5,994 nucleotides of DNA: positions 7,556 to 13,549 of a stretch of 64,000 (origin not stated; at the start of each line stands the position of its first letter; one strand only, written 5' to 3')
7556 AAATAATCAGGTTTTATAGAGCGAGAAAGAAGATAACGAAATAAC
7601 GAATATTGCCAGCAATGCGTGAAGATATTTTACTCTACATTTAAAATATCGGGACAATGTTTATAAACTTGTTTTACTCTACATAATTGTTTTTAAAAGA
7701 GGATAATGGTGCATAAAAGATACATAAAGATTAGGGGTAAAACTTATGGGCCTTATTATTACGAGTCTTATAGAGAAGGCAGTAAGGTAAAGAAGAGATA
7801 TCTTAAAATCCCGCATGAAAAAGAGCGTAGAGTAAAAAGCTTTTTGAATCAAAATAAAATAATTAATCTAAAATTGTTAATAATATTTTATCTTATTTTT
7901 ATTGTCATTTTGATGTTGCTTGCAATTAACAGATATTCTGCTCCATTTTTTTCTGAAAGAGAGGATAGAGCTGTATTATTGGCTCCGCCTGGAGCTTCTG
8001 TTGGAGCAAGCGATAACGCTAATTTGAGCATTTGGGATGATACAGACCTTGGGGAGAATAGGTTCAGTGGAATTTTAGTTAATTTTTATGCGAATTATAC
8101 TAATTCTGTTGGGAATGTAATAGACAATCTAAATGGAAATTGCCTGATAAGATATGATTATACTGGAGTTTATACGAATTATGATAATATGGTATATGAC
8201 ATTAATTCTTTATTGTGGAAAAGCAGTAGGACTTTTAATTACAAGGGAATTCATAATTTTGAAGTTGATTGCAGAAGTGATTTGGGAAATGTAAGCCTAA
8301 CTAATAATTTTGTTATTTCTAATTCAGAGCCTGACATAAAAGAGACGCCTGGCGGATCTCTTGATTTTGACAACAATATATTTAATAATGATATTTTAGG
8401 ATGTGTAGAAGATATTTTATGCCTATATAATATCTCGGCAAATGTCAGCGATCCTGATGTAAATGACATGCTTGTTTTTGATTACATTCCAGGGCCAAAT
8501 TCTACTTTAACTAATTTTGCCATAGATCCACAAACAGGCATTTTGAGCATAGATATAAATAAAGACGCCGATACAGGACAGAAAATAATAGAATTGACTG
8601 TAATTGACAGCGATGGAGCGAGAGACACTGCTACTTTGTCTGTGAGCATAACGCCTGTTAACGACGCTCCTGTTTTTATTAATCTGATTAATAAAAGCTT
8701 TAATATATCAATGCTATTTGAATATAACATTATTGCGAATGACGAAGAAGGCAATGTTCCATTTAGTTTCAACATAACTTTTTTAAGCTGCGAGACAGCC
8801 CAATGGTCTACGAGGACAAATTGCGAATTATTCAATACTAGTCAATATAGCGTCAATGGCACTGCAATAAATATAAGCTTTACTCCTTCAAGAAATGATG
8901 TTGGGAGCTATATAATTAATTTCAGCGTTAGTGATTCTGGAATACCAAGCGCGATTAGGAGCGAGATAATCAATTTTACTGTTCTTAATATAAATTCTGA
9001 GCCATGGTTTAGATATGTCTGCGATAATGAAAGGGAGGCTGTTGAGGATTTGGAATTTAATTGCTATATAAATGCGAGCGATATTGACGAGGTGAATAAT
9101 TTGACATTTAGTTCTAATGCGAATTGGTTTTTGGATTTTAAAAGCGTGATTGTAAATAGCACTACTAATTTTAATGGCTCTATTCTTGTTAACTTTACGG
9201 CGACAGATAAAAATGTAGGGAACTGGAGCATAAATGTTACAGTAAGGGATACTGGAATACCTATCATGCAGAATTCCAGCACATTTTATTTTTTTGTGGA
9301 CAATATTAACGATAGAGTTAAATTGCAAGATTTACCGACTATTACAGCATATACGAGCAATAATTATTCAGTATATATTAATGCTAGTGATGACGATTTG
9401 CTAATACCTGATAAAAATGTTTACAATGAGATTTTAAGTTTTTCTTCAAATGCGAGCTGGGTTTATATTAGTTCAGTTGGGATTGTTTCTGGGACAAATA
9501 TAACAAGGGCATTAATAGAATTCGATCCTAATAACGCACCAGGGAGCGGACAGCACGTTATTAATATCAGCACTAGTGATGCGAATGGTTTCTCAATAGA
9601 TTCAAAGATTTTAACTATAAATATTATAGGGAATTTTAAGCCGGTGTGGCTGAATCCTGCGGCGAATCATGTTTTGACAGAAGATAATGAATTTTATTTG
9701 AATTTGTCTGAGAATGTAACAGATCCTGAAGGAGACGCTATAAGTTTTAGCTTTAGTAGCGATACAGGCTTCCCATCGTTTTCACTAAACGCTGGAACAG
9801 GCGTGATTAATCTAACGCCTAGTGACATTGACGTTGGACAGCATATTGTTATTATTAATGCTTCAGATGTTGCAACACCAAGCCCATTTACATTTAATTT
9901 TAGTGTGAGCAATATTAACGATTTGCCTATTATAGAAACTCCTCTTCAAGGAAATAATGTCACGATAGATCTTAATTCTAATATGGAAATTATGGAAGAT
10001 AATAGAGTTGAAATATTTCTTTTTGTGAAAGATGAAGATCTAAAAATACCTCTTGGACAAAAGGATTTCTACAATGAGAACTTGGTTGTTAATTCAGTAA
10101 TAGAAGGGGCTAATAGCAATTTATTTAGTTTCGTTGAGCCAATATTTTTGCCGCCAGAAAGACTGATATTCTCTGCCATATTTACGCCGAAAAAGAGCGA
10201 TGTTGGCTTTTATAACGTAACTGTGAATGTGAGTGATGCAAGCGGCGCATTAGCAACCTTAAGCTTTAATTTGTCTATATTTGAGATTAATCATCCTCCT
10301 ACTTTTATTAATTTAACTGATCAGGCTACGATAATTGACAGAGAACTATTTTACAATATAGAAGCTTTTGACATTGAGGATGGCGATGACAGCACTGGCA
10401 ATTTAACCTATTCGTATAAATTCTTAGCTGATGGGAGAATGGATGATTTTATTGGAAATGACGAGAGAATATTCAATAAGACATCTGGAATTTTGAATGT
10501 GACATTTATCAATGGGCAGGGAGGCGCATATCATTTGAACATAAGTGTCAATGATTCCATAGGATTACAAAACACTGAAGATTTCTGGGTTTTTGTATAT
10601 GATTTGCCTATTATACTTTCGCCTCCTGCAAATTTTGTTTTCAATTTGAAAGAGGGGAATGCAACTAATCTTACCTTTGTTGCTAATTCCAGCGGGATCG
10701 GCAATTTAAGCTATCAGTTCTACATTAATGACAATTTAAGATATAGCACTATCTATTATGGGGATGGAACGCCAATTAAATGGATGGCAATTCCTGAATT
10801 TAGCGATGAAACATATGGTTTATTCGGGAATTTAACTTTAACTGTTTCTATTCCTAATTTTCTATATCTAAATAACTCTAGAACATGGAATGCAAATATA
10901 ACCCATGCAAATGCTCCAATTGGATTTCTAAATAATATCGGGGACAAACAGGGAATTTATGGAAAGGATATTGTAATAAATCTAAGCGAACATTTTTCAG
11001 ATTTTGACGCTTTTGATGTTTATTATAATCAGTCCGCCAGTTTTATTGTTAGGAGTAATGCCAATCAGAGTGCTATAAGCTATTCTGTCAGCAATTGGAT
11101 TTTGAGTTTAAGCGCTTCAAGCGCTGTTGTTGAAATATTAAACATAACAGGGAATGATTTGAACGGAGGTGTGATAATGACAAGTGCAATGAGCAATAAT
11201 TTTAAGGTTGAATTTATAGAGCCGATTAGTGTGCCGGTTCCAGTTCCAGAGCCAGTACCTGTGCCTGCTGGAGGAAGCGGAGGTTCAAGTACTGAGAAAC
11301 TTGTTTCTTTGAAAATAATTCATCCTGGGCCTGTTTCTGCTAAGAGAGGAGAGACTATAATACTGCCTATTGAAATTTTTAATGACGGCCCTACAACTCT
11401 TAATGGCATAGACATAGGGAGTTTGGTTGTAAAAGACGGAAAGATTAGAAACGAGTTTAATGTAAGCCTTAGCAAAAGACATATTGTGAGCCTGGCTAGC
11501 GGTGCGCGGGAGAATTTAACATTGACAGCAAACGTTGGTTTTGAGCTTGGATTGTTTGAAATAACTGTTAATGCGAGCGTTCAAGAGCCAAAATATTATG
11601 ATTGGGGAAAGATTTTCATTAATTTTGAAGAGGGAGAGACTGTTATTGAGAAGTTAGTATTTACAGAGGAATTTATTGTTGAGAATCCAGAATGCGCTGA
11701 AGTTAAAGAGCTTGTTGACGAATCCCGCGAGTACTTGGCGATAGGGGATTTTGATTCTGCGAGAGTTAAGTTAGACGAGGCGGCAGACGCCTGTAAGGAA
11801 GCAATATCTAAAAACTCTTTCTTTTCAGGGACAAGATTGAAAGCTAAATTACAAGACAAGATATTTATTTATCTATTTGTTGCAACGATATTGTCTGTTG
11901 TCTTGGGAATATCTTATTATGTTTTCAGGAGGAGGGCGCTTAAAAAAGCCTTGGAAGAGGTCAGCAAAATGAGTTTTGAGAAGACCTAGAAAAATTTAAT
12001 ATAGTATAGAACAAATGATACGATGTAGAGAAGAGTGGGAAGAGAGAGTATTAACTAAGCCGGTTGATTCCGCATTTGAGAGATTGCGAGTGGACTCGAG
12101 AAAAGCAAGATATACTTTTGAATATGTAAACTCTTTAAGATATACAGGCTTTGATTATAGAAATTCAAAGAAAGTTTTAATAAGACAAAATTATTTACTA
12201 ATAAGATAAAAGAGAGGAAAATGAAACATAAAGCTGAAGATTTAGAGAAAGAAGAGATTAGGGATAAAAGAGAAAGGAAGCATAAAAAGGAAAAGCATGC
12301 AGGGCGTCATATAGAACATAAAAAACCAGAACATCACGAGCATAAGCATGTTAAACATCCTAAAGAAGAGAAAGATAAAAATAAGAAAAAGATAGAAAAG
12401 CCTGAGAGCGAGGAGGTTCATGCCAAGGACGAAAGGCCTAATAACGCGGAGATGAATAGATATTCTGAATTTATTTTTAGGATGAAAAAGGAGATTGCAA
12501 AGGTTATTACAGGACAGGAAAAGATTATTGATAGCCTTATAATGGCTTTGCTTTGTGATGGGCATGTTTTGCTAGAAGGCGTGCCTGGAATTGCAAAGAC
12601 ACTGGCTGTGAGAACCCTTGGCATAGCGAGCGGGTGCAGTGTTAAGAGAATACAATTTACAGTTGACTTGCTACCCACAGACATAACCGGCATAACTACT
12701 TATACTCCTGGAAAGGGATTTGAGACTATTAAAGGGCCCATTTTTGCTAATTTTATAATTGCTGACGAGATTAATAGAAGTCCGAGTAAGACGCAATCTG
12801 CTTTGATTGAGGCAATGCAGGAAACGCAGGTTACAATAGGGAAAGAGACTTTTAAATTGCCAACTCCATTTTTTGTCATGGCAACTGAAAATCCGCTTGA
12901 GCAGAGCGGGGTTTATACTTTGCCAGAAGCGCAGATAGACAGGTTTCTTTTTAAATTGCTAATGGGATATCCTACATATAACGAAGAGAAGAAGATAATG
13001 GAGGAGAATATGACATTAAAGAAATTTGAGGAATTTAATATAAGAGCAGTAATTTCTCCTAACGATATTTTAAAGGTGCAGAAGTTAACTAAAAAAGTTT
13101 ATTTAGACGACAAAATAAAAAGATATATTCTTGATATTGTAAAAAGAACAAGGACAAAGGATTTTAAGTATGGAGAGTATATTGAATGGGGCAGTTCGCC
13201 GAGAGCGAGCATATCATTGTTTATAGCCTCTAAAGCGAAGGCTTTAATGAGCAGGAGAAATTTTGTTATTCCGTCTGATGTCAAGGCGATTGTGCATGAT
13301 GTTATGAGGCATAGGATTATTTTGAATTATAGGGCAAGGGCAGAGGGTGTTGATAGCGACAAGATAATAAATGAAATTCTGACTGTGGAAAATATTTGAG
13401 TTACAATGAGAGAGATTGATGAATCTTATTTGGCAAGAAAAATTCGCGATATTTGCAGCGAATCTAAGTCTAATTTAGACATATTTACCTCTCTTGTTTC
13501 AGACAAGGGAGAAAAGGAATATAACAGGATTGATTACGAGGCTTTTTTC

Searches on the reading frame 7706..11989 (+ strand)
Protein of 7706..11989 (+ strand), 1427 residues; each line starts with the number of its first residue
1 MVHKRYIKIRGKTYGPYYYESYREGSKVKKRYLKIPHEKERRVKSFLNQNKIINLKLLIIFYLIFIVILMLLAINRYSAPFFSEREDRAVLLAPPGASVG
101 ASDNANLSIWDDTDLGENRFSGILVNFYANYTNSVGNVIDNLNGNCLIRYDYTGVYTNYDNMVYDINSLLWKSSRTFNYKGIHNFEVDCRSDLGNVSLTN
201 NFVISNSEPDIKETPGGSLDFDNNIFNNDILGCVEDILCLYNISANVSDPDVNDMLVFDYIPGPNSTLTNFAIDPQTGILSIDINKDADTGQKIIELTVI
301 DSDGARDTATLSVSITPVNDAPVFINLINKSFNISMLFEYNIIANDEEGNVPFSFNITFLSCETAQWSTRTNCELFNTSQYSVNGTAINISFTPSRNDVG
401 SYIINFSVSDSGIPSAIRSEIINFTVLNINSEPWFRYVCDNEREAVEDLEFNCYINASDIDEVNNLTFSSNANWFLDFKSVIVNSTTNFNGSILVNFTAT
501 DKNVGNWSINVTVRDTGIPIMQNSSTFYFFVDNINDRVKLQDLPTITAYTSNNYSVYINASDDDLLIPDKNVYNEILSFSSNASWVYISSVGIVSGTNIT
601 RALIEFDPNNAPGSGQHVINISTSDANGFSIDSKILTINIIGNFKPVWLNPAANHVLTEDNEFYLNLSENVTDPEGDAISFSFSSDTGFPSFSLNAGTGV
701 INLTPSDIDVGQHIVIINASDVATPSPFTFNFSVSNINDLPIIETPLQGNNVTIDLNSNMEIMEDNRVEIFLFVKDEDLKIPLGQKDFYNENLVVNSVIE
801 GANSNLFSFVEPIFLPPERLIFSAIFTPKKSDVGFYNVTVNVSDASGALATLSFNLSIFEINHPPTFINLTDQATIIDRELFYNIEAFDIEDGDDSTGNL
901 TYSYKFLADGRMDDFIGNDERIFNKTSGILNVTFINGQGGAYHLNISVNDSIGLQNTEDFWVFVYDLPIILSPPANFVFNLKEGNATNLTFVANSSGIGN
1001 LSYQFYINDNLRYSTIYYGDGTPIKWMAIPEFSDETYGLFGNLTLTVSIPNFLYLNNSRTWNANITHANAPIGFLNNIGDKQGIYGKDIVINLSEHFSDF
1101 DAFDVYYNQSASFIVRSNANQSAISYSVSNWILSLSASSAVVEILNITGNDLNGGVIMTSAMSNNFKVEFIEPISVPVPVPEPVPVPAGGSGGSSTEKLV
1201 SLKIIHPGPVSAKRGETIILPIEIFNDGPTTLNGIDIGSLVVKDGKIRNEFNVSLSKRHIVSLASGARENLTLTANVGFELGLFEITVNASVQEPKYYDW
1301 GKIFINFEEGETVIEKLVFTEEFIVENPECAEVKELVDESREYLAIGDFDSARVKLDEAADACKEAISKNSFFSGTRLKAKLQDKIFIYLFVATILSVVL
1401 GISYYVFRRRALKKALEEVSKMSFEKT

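Call 8: search_protein_families(library=ncbifam, proteins=[window:7706-11989:+], max_evalue=0.001)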
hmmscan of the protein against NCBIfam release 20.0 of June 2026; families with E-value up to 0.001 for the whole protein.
window:7706-11989:+ (1427 aa): 1 family
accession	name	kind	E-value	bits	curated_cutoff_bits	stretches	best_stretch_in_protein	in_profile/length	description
NF012211.1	tand_rpt_95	domain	1.9e-16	59.8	90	1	237-324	6-93/98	tandem-95 repeat protein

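Call 79: search_protein_families(library=pfam, proteins=[window:7706-11989:+], max_evalue=0.001)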
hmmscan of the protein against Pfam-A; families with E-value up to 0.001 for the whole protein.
window:7706-11989:+ (1427 aa): 2 families
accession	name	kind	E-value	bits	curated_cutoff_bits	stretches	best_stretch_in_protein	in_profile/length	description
PF17963.7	Big_9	-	1.4e-08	35.9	23.6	0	646-721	4-76/89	Bacterial Ig domain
PF17803.7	Cadherin_4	-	0.00014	22.8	25.1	0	637-699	4-67/71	Bacterial cadherin-like domain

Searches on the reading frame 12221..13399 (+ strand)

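Call 64: search_protein_families(library=pfam, proteins=[window:12221-13399:+], max_evalue=0.0001)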
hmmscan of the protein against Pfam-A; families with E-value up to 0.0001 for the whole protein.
window:12221-13399:+ (392 aa): 4 families
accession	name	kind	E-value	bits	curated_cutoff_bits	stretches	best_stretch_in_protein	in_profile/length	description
PF07726.17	AAA_3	-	3.8e-55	185.8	27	1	115-244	1-131/131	ATPase family associated with various cellular activities (AAA)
PF17863.7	AAA_lid_2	-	2.9e-18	65.8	22.7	1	319-386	7-74/74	AAA lid domain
PF20030.5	bpMoxR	-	4.9e-11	42.5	27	1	89-286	7-203/205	MoxR domain in the MoxR-vWA-beta-propeller ternary systems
PF07728.20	AAA_5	-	9.6e-11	42.3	22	1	115-242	1-139/139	AAA domain (dynein-related subfamily)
